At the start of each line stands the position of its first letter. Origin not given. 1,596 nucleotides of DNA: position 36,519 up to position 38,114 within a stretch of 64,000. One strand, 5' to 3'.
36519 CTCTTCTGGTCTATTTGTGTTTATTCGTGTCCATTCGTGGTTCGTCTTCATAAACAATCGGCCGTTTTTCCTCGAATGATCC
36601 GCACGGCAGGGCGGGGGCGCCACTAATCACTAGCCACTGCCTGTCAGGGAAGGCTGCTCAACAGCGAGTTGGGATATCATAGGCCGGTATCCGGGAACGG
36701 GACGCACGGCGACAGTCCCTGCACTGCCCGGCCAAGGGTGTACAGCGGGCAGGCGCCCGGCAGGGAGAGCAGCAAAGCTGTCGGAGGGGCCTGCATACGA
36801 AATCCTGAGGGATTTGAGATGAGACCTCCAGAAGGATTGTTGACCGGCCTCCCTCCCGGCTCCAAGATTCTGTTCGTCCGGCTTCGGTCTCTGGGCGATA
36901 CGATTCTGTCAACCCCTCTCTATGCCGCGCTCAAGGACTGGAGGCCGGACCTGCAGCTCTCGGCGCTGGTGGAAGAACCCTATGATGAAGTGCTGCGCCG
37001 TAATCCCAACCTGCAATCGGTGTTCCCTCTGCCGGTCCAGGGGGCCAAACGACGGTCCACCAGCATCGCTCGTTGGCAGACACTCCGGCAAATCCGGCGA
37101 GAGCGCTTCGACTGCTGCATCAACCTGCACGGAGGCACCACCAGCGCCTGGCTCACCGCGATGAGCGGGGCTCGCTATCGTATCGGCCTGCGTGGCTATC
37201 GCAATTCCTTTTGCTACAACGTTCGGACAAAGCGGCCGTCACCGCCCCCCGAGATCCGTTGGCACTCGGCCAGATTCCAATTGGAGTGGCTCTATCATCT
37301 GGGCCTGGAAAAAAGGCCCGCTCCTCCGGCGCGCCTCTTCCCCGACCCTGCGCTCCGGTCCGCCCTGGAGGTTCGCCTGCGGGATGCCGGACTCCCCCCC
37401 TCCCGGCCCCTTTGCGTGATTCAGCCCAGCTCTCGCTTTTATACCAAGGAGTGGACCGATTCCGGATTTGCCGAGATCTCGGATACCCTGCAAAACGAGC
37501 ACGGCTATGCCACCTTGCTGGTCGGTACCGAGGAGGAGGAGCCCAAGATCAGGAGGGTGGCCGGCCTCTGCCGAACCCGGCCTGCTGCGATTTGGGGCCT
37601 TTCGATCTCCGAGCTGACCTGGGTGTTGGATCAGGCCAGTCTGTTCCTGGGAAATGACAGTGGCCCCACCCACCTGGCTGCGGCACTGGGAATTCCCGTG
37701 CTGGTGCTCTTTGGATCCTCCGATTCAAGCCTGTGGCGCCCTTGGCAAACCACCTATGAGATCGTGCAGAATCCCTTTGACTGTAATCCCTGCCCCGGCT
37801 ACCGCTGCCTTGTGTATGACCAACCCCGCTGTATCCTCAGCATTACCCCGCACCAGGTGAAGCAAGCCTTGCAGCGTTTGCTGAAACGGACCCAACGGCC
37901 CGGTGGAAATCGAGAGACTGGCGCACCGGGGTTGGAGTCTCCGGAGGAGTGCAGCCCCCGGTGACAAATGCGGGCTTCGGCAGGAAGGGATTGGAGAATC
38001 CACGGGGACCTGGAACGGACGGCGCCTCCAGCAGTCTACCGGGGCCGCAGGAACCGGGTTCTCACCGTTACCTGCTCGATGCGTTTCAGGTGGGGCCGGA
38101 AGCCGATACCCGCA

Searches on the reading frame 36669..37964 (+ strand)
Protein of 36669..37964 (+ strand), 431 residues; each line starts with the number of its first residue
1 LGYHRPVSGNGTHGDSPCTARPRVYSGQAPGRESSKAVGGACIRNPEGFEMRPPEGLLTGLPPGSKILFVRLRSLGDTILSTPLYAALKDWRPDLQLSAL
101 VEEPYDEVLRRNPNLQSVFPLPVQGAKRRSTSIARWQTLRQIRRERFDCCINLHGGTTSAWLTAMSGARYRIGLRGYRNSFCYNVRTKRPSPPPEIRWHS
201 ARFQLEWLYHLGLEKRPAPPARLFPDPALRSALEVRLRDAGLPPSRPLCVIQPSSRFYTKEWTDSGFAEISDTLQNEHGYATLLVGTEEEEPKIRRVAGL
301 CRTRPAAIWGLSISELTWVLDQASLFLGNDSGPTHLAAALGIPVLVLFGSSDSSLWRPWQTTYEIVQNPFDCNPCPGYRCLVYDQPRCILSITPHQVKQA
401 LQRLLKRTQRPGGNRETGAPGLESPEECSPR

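Call 24: search_protein_families(library=pfam, proteins=[window:36669-37964:+], max_evalue=0.001)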
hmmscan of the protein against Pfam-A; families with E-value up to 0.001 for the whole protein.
window:36669-37964:+ (431 aa): 1 family
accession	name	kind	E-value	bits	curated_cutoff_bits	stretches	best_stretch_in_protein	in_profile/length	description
PF01075.23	Glyco_transf_9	-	2.3e-37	129.1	22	1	136-380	2-241/247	Glycosyltransferase family 9 (heptosyltransferase)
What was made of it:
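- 36819..37964 (+): Flanking gene, a GT9 heptosyltransferase-family protein. Its start lies about 1.1 kb from the IS right end. Pfam Glyco_transf_9, 129 bits (call 24).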

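Call 28: find_encoding_contigs(protein=window:36819-37964:+, flank=5000, max_places=8)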
Protein window:36819-37964:+ (381 aa): 13 contigs read that carry it; 8 places shown.
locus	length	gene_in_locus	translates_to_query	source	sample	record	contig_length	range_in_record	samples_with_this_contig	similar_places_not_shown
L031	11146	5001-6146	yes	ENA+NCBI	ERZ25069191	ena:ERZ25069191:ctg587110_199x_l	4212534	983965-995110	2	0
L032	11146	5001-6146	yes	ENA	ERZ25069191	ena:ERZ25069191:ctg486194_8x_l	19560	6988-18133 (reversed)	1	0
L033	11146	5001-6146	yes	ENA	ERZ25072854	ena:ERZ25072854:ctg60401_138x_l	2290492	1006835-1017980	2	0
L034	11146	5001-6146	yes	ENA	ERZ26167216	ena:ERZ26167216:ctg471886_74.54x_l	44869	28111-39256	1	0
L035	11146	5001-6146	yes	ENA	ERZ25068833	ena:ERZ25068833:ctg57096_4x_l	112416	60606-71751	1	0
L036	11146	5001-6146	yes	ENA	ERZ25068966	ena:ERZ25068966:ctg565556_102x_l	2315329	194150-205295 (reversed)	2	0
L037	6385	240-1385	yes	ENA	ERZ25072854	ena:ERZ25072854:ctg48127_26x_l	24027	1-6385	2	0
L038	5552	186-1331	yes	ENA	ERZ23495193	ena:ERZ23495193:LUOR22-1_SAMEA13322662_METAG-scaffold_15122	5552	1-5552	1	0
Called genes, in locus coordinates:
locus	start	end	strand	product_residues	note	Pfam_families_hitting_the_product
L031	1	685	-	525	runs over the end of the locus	PF21478:GcvP2_C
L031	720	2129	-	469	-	PF02347:GDC-P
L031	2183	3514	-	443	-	PF01546:Peptidase_M20, PF07687:M20_dimer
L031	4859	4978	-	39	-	-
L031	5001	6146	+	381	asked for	PF01075:Glyco_transf_9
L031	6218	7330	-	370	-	PF02746:MR_MLE_N, PF26685:DUF8230_C, PF13378:MR_MLE_C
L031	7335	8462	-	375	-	PF01546:Peptidase_M20, PF07687:M20_dimer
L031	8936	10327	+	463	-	PF05787:PhoX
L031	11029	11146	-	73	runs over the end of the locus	-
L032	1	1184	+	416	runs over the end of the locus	PF00149:Metallophos, PF12320:SbcD_C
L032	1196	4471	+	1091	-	PF13476:AAA_23, PF13555:AAA_29 (weak), PF13558:SbcC_Walker_B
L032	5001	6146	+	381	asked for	PF01075:Glyco_transf_9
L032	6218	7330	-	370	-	PF02746:MR_MLE_N, PF26685:DUF8230_C, PF13378:MR_MLE_C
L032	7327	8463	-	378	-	PF01546:Peptidase_M20, PF07687:M20_dimer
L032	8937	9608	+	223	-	PF05787:PhoX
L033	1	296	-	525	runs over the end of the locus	PF21478:GcvP2_C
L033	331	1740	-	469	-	PF02347:GDC-P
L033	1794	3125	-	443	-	PF01546:Peptidase_M20, PF07687:M20_dimer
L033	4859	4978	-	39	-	-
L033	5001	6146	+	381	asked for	PF01075:Glyco_transf_9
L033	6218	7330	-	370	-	PF02746:MR_MLE_N, PF26685:DUF8230_C, PF13378:MR_MLE_C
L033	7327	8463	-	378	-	PF01546:Peptidase_M20, PF07687:M20_dimer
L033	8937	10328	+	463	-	PF05787:PhoX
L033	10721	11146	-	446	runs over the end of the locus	PF00078:RVT_1, PF08388:GIIM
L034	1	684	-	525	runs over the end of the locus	PF21478:GcvP2_C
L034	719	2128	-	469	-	PF02347:GDC-P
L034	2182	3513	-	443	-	PF01546:Peptidase_M20, PF07687:M20_dimer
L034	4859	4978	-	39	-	-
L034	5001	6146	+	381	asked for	PF01075:Glyco_transf_9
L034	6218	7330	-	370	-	PF02746:MR_MLE_N, PF26685:DUF8230_C, PF13378:MR_MLE_C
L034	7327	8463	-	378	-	PF01546:Peptidase_M20, PF07687:M20_dimer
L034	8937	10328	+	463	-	PF05787:PhoX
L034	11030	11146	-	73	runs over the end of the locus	-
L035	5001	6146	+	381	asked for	PF01075:Glyco_transf_9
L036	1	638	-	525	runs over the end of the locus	PF21478:GcvP2_C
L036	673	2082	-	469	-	PF02347:GDC-P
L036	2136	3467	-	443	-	PF01546:Peptidase_M20, PF07687:M20_dimer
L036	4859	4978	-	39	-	-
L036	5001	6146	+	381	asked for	PF01075:Glyco_transf_9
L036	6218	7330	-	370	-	PF02746:MR_MLE_N, PF26685:DUF8230_C, PF13378:MR_MLE_C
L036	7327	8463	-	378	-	PF01546:Peptidase_M20, PF07687:M20_dimer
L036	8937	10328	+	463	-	PF05787:PhoX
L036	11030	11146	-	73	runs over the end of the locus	-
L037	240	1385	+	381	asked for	PF01075:Glyco_transf_9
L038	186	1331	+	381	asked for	PF01075:Glyco_transf_9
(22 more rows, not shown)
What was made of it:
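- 36819..37964 (+): The exact 381-aa product occurs on 13 contigs (call 28).
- Tried and rejected: The GT9 protein look-up did work (call 28).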
